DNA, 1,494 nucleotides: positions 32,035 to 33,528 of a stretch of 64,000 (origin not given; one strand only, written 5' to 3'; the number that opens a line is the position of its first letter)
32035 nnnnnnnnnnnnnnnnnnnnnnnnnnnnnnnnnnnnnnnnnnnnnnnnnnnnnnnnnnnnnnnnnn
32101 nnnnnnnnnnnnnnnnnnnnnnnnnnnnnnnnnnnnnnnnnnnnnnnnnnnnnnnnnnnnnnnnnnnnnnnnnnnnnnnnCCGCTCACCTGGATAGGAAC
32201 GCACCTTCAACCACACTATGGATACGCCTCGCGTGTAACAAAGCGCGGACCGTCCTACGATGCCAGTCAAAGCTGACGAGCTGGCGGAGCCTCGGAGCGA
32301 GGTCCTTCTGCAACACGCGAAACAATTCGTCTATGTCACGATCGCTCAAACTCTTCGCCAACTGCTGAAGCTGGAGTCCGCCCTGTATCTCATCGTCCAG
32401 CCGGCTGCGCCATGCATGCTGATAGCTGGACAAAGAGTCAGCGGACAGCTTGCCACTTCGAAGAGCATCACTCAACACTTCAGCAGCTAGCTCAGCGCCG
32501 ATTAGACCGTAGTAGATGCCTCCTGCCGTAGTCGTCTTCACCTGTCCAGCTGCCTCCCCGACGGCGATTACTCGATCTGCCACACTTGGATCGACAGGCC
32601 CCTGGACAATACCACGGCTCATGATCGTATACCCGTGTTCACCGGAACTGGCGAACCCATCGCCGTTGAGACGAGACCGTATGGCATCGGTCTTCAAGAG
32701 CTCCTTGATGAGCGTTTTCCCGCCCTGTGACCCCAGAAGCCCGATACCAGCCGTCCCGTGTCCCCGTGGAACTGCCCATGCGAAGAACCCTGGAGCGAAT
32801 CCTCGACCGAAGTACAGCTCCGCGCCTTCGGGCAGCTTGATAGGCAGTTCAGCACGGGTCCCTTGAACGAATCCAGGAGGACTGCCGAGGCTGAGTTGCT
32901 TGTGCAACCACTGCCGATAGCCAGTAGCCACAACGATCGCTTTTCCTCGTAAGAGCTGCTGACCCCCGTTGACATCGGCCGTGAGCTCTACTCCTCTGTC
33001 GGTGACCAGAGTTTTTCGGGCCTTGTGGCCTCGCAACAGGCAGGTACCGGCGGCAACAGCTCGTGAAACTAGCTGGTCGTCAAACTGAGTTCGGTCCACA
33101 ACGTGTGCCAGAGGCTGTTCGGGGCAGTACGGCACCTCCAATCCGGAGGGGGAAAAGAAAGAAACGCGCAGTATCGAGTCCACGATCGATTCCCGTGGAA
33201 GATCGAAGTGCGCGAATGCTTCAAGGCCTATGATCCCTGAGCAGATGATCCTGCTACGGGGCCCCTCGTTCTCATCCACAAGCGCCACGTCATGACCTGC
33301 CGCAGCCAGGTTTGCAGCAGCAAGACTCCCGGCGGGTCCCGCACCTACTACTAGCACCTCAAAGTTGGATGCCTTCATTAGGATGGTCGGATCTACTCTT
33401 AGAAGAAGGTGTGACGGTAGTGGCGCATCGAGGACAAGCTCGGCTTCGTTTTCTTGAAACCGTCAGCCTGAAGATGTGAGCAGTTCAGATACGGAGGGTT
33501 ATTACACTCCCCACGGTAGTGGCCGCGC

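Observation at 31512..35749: Head-of-operon module: Rex-like regulator, B12 radical SAM enzyme, geranylgeranyl-reductase homolog and the priming phosphoglycosyltransferase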

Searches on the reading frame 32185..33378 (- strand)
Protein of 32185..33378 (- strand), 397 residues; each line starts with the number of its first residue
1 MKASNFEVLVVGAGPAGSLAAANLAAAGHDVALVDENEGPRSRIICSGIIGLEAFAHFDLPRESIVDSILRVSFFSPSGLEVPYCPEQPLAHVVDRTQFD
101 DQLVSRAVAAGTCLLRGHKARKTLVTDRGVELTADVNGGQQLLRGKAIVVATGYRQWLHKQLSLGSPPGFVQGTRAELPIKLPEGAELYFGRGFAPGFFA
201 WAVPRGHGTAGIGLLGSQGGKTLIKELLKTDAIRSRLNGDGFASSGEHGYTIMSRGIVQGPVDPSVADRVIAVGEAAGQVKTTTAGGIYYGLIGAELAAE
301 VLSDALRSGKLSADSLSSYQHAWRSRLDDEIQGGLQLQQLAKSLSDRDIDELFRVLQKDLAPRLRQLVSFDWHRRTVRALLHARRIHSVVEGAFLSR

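Call 3: search_protein_families(library=pfam, proteins=[window:32185-33378:-], max_evalue=0.01)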
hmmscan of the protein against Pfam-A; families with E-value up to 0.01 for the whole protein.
window:32185-33378:- (397 aa): 14 families
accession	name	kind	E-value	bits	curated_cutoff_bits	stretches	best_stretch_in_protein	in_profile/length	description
PF07992.20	Pyr_redox_2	-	5.7e-08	33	26.1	1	7-155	2-110/291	Pyridine nucleotide-disulphide oxidoreductase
PF03486.20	HI0933_like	-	1.8e-07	31.3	50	1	7-68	2-62/244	HI0933-like protein Rossmann domain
PF01494.25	FAD_binding_3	-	3.1e-07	30.4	22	1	6-38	2-34/349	FAD binding domain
PF01266.30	DAO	-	3.9e-06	27.1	27.9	1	8-40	2-34/353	FAD dependent oxidoreductase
PF05834.18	Lycopene_cycl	-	5e-06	26.3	23.4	0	8-39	2-35/380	Lycopene cyclase protein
PF01134.28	GIDA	-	1e-05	25.2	22.1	1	8-56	2-50/391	Glucose inhibited division protein A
PF13450.12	NAD_binding_8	-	2.2e-05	25.1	21.9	1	10-40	1-31/68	NAD(P)-binding Rossmann-like domain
PF00890.30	FAD_binding_2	-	6.4e-05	22.8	20.4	1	8-47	2-41/414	FAD binding domain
PF02558.23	ApbA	-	0.00045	20.3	22.2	1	8-38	1-31/150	Ketopantoate reductase PanE/ApbA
PF22578.2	GGR_cat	-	0.00052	20.3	27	1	184-226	18-62/88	Geranylgeranyl reductase catalytic domain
PF04820.20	Trp_halogenase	-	0.00082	18.8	21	0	8-43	2-41/458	Tryptophan halogenase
PF12831.13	FAD_oxidored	-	0.00085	19.2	27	1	7-37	1-31/416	FAD dependent oxidoreductase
PF00899.27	ThiF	-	0.002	17.8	28.1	1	2-35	17-51/238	ThiF family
PF01262.27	AlaDh_PNT_C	-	0.0061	16.5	23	0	7-130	30-116/214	Alanine dehydrogenase/PNT, C-terminal domain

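Call 4: search_protein_families(library=ncbifam, proteins=[window:32185-33378:-], max_evalue=0.01)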
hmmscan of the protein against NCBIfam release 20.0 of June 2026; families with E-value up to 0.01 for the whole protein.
window:32185-33378:- (397 aa): 79 families (the best 25 are shown)
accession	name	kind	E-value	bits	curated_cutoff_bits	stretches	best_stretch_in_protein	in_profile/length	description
TIGR02032.1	GG-red-SF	subfamily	8.5e-52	176.7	158.8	1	7-301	2-296/297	geranylgeranyl reductase family protein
TIGR02023.1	BchP-ChlP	subfamily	3e-33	115.4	343.3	1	7-347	2-340/388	geranylgeranyl diphosphate reductase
NF041080.1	DGGGPL_reductase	equivalog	2.3e-26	92.7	580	2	5-163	1-164/447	digeranylgeranylglycerophospholipid reductase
TIGR02028.1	ChlP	equivalog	1.7e-22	79.8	505.3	1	8-323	3-327/398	geranylgeranyl reductase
NF041385.1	Dggglyphlred_Halo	equivalog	5.5e-15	54.8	700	2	4-164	3-160/405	digeranylgeranylglycerophospholipid reductase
NF045655.1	MkRedMenJ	equivalog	6.4e-15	55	700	1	5-304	4-317/406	menaquinone reductase MenJ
NF049967.1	QhpG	equivalog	5.4e-14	51.9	240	1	8-308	1-292/423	flavin-dependent monooxygenase QhpG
NF041160.1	DGGPL_Thplmales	equivalog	1.3e-12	47.3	780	2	187-356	198-364/396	digeranylgeranylglycerophospholipid reductase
NF007450.0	PRK10015.1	subfamily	1.3e-08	34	466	1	2-163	2-171/429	FAD-dependent oxidoreductase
NF005691.0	PRK07494.1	equivalog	1.9e-08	33.3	459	1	2-37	5-40/404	UbiH/UbiF family hydroxylase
TIGR01988.1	Ubi-OHases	subfamily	2.6e-08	33.1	224.65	0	8-38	2-33/387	ubiquinone biosynthesis hydroxylase, UbiH/UbiF/VisC/COQ6 family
NF006593.0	PRK09126.1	equivalog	1.1e-06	27.7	420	1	4-37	3-36/393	5-demethoxyubiquinol-8 5-hydroxylase UbiM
NF038171.1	maturase_LodB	equivalog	1.3e-06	27.8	400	0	7-39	1-34/361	lysine-epsilon-oxidase maturase LodB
NF033113.0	halo_ClmS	equivalog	1.3e-06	27.2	900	1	7-47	4-44/570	chloramphenicol-biosynthetic FADH2-dependent halogenase CmlS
NF008519.0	PRK11445.1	equivalog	2.6e-06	26.9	303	0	4-67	2-72/355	FAD-binding protein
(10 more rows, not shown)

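Call 15: find_homologous_proteins(query=window:32185-33378:-, max_evalue=1e-10)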
Query window:32185-33378:- (397 aa): 1166 proteins with E <= 1e-10 among 8000 candidates; the best 120 are listed.
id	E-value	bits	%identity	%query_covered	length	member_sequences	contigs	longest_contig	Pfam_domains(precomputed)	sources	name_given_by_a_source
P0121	8.8e-255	863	98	100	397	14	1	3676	PF01266.31,PF13450.13,PF07992.21,PF03486.21,PF05834.19,PF01134.29,PF01494.26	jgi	jgi:geranylgeranyl reductase family protein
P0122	2.3e-127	443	55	96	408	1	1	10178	PF01266.31,PF13450.13,PF07992.21,PF04820.21,PF05834.19,PF01134.29,PF01494.26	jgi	jgi:digeranylgeranylglycerophospholipid reductase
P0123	1.4e-125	437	55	99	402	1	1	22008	PF01946.24,PF01266.31,PF13450.13,PF00890.31,PF07992.21,PF03486.21,PF04820.21,PF05834.19,PF01134.29,PF01494.26,PF12831.14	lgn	-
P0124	1.7e-125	437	51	98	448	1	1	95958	PF01266.31,PF07992.21,PF03486.21,PF05834.19,PF01494.26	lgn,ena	-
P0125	2.5e-124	433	54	95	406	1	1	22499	PF01266.31,PF00890.31,PF07992.21,PF03486.21,PF05834.19,PF01494.26,PF12831.14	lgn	-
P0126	1.6e-123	430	53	99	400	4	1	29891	PF01266.31,PF13450.13,PF00890.31,PF07992.21,PF03486.21,PF05834.19,PF01494.26,PF12831.14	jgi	jgi:geranylgeranyl reductase family protein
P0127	1.0e-121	425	53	96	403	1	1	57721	PF01266.31,PF00890.31,PF07992.21,PF03486.21,PF05834.19,PF01494.26,PF12831.14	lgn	-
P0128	1.4e-120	421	51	98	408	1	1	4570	PF01266.31,PF13450.13,PF00890.31,PF07992.21,PF00070.34,PF03486.21,PF04820.21,PF01494.26,PF12831.14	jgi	jgi:digeranylgeranylglycerophospholipid reductase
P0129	8.5e-120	418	52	97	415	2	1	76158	PF01266.31,PF00890.31,PF07992.21,PF00070.34,PF03486.21,PF05834.19,PF01134.29,PF01494.26,PF12831.14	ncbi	-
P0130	1.6e-119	417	52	97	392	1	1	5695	PF01266.31,PF13450.13,PF07992.21,PF03486.21,PF04820.21,PF05834.19,PF01134.29,PF01494.26,PF12831.14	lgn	-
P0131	3.5e-119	416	53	97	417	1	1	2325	PF01266.31,PF13450.13,PF07992.21,PF05834.19,PF01494.26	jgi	jgi:digeranylgeranylglycerophospholipid reductase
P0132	8.0e-119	415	53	97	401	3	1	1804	PF01266.31,PF13450.13,PF07992.21,PF03486.21,PF04820.21,PF05834.19,PF01134.29,PF01494.26,PF12831.14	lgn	-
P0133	1.0e-118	415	52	97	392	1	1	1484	PF01266.31,PF13450.13,PF00890.31,PF07992.21,PF03486.21,PF04820.21,PF01134.29,PF01494.26,PF12831.14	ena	-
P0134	7.1e-118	412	52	99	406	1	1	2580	PF01266.31,PF00890.31,PF07992.21,PF03486.21,PF04820.21,PF05834.19,PF01134.29,PF01494.26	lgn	-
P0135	9.8e-118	411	52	97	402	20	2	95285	PF01266.31,PF13450.13,PF00890.31,PF07992.21,PF03486.21,PF04820.21,PF05834.19,PF01134.29,PF01494.26,PF12831.14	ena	-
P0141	5.5e-116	406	50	99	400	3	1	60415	PF01266.31,PF13450.13,PF00890.31,PF07992.21,PF00070.34,PF03486.21,PF04820.21,PF05834.19,PF01134.29,PF01494.26,PF12831.14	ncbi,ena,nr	ncbi:MAG: NAD(P)/FAD-dependent oxidoreductase [Gemmatimonadota bacterium]|nr:NAD(P)/FAD-dependent ox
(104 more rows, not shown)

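Call 16: find_encoding_contigs(protein=P0124, flank=7000, max_places=1)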
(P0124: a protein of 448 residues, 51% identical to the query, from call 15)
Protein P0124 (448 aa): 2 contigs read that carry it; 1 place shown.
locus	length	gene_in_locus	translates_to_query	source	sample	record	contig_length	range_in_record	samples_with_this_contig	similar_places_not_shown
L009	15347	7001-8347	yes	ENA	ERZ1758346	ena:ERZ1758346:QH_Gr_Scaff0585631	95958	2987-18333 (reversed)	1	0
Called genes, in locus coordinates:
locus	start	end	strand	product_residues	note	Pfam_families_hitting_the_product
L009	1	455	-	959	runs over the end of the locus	PF01624:MutS_I, PF05188:MutS_II, PF05192:MutS_III, PF05190:MutS_IV, PF00488:MutS_V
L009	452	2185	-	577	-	PF07719:TPR_2 (faint), PF13174:TPR_6 (faint), PF13424:TPR_12 (faint), PF05036:SPOR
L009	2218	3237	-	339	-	PF06144:DNA_pol3_delta (weak), PF21694:DNA_pol3_delta_C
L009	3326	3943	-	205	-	-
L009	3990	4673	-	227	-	PF04542:Sigma70_r2, PF04545:Sigma70_r4 (weak), PF08281:Sigma70_r4_2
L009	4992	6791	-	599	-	PF00501:AMP-binding, PF23562:AMP-binding_C_3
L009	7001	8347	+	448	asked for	PF01494:FAD_binding_3, PF03486:HI0933_like (faint), PF05834:Lycopene_cycl (faint), PF07992:Pyr_redox_2 (faint), PF01266:DAO (weak)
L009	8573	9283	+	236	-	PF02397:Bac_transf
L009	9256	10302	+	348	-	PF01073:3Beta_HSD, PF01370:Epimerase, PF07993:NAD_binding_4 (faint), PF13460:NAD_binding_10 (faint), PF16363:GDP_Man_Dehyd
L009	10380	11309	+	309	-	PF01061:ABC2_membrane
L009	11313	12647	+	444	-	PF00005:ABC_tran, PF13304:AAA_21 (faint)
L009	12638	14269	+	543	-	PF05159:Capsule_synth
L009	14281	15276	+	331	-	PF00106:adh_short (weak), PF04321:RmlD_sub_bind, PF05368:NmrA (weak), PF01073:3Beta_HSD, PF01370:Epimerase, PF02719:Polysacc_synt_2, PF13460:NAD_binding_10, PF16363:GDP_Man_Dehyd, +2 more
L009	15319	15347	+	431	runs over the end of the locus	PF01041:DegT_DnrJ_EryC1, PF00155:Aminotran_1_2 (weak)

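Call 17: find_encoding_contigs(protein=P0141, flank=7000, max_places=1)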
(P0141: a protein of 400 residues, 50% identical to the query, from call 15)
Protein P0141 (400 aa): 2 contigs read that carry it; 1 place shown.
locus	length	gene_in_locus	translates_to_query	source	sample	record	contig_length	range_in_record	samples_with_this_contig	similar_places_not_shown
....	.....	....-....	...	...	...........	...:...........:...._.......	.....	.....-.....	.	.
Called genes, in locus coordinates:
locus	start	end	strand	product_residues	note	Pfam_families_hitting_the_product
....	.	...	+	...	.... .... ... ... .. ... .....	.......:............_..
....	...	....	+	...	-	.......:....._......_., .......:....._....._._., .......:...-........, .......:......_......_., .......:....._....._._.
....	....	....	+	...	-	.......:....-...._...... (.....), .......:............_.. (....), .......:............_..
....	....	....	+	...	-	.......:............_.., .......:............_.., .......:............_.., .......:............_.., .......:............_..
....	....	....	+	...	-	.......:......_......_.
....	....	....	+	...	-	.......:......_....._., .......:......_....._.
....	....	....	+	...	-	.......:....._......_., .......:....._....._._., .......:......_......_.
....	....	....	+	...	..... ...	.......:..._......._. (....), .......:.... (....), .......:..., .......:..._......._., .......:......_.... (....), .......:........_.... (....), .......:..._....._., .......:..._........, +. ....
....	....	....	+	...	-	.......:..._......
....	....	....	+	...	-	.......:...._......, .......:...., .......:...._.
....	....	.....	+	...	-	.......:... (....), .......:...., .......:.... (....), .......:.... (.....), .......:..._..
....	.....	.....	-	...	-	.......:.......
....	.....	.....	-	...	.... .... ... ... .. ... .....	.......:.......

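Call 18: find_encoding_contigs(protein=P0126, flank=7000, max_places=1)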
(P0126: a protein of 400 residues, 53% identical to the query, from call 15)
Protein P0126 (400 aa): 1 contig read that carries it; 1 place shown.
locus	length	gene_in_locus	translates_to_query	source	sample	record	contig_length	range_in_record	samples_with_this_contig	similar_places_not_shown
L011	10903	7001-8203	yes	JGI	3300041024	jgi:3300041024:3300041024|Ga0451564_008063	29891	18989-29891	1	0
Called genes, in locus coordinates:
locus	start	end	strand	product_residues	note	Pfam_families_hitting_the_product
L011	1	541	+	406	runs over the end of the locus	PF13439:Glyco_transf_4 (faint), PF00534:Glycos_transf_1, PF13692:Glyco_trans_1_4, PF13524:Glyco_trans_1_2 (weak), PF20706:GT4-conflict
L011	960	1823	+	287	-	PF20706:GT4-conflict, PF00534:Glycos_transf_1, PF13692:Glyco_trans_1_4, PF13524:Glyco_trans_1_2 (weak)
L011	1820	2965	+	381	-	PF13439:Glyco_transf_4 (weak), PF13579:Glyco_trans_4_4, PF20706:GT4-conflict, PF00534:Glycos_transf_1, PF13692:Glyco_trans_1_4, PF13524:Glyco_trans_1_2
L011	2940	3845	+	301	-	PF00535:Glycos_transf_2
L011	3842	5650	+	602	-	PF02543:Carbam_trans_N, PF16861:Carbam_trans_C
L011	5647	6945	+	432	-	PF13439:Glyco_transf_4 (faint), PF13579:Glyco_trans_4_4, PF00534:Glycos_transf_1 (weak)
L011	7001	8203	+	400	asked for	PF00890:FAD_binding_2 (faint), PF01266:DAO, PF01494:FAD_binding_3, PF03486:HI0933_like (weak), PF07992:Pyr_redox_2, PF12831:FAD_oxidored (weak), PF13450:NAD_binding_8 (weak), PF01266:DAO (weak), +1 more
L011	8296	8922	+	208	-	PF02397:Bac_transf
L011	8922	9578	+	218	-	PF02563:Poly_export, PF10531:SLBB, PF22461:SLBB_2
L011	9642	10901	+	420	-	?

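Call 21: find_related_loci(query=A1, collection=genome_contigs, flank=8000)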
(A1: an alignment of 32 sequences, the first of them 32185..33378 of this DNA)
Query A1 (397 aa) in genome_contigs; peptide patterns used: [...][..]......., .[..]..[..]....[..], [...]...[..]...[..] (x = any residue, [..] = any of these).
600 stretches matched a pattern (row limit reached: there are more); 145 encode a relative of the query (tblastn E <= 1e-3); the best 80 are kept; 80 distinct loci.
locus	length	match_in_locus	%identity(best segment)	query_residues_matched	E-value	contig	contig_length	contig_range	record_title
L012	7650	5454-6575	50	7-381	1e-98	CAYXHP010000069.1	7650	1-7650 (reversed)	MAG TPA_asm: uncultured Gemmatimonadota bacterium isolate SRP185410_co1_303 genome assembly, contig: k141_2122017, whole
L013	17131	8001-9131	45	1-381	2e-87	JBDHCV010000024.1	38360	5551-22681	MAG: Gemmatimonadota bacterium isolate M8-32_Bin_122 M8-32_Bin_122_scaffold_1948, whole genome shotgun sequence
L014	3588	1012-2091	40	6-373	5e-82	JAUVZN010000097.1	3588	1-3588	MAG: Candidatus Aerophobetes bacterium isolate CSMAG_1269 CSMAG_1269_k141_447827_length_3588_cov_40.5370, whole genome s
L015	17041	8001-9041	40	20-373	1e-78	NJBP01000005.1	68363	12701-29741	MAG: Candidatus Aerophobetes bacterium Ae_b3b 213, whole genome shotgun sequence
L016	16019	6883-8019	39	6-392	1e-78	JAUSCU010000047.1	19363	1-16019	MAG: Candidatus Omnitrophota bacterium isolate E14_concoct.bin.167_sub E14_k141_1714376, whole genome shotgun sequence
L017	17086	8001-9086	42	1-377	1e-74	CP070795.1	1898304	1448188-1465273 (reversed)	MAG: candidate division WOR-3 bacterium isolate bin1428 chromosome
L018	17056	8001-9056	38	20-378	3e-74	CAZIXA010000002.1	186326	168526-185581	MAG TPA_asm: uncultured Clostridia bacterium isolate SRP323688_co1_183 genome assembly, contig: NODE_137_length_186326_c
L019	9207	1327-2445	36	6-387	8e-74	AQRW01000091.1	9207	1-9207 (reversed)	Candidatus Aerophobus profundus SCGC AAA252-L23 A252L23DRAFT_contig_98_0.100_C, whole genome shotgun sequence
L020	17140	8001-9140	38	7-394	4e-74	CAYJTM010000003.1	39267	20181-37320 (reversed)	MAG TPA_asm: uncultured Planctomycetia bacterium isolate ERP125453_co1_224 genome assembly, contig: NODE_792_length_3926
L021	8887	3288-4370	36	7-374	8e-74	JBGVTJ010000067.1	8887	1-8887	MAG: Thermodesulfobacteriota bacterium isolate S_237_B13 k127_487876, whole genome shotgun sequence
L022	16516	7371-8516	42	7-392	1e-73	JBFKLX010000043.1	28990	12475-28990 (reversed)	MAG: Acidobacteriota bacterium isolate Mix_sand22.2022.08.D.24 k141_2032872_length_28990_cov_13.4228, whole genome shotg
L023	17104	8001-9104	38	6-381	3e-73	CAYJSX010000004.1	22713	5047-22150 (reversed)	MAG TPA_asm: uncultured Planctomycetia bacterium isolate ERP125453_co1_275 genome assembly, contig: NODE_2110_length_227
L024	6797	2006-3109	35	6-380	5e-73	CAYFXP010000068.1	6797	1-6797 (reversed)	MAG TPA_asm: uncultured Syntrophobacterales bacterium isolate ERP108616_co1_46 genome assembly, contig: k119_1591839, wh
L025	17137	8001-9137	37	6-392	2e-71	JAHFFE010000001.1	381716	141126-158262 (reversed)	MAG: Candidatus Omnitrophota bacterium isolate nzgw285 NODE_28_length_381717_cov_4.447510, whole genome shotgun sequence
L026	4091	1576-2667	36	6-383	2e-70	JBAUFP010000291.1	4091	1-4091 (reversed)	MAG: bacterium isolate MFD13088_ilm_asm_bin29 k127_126652, whole genome shotgun sequence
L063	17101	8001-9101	33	5-379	8e-50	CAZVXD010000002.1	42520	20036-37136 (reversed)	MAG TPA_asm: uncultured bacterium isolate binchicken_co116_46 genome assembly, contig: NODE_714_length_42520_cov_8.73658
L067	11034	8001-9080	39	6-373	6e-79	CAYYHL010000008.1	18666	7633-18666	MAG TPA_asm: uncultured Clostridia bacterium isolate SRP239594_co1_38 genome assembly, contig: NODE_1175_length_18666_co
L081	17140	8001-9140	28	6-388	3e-38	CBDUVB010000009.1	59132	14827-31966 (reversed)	MAG TPA_asm: uncultured bacterium isolate SRR22302362_binner12_Refined_56 genome assembly, contig: ERZ25746724.135, whol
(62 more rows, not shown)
